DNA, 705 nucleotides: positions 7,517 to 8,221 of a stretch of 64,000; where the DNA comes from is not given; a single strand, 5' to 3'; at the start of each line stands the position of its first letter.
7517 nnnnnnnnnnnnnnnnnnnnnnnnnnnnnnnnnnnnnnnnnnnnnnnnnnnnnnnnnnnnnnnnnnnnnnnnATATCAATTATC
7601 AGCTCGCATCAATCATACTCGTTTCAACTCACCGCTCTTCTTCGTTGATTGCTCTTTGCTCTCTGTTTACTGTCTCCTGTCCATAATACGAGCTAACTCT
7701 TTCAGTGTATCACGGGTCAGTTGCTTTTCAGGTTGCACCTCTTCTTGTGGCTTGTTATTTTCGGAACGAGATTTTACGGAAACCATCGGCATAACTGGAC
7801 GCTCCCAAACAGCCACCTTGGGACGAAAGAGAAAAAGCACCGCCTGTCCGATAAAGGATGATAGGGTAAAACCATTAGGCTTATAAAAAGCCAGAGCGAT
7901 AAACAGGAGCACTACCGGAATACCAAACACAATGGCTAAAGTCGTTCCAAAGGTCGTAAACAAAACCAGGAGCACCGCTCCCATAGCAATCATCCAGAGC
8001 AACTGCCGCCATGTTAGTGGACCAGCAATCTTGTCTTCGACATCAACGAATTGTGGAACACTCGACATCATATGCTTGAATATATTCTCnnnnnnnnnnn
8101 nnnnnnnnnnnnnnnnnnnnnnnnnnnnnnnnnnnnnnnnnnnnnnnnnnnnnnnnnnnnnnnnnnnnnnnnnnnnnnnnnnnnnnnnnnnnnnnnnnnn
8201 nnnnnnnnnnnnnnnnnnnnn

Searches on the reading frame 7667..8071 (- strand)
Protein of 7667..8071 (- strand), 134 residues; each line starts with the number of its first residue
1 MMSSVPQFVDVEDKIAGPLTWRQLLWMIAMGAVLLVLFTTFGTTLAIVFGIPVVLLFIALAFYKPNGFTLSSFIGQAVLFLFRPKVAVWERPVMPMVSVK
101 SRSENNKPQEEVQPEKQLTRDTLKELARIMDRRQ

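Call 3: search_protein_families(library=pfam, proteins=[window:7667-8071:-], max_evalue=1)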
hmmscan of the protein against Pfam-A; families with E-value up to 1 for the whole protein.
window:7667-8071:- (134 aa): 5 families
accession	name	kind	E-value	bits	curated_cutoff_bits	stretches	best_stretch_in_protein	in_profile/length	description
PF12666.12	PrgI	-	2.7e-12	47.5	27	1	10-88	8-90/91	PrgI family protein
PF12648.12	TcpE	-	0.0029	18.5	29.9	1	16-86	21-93/100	TcpE family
PF03733.18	YccF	-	0.22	12.6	27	1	24-63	4-44/51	Inner membrane component domain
PF09843.14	DUF2070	-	0.42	9.3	30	1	15-69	65-108/561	Predicted membrane protein (DUF2070)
PF03208.24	PRA1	-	0.47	10.5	30.1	1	20-66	90-136/143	PRA1 family protein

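Call 4: search_protein_families(library=ncbifam, proteins=[window:7667-8071:-], max_evalue=1)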
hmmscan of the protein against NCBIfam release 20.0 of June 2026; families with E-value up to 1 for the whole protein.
window:7667-8071:- (134 aa): 2 families
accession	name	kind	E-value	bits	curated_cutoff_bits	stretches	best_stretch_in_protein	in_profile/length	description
TIGR03923.1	T7SS_EccE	equivalog_domain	0.075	11.9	108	1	26-97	4-81/344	type VII secretion protein EccE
NF042935.1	SCO6880_fam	subfamily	0.079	11.9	60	1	17-81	15-78/477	SCO6880 family protein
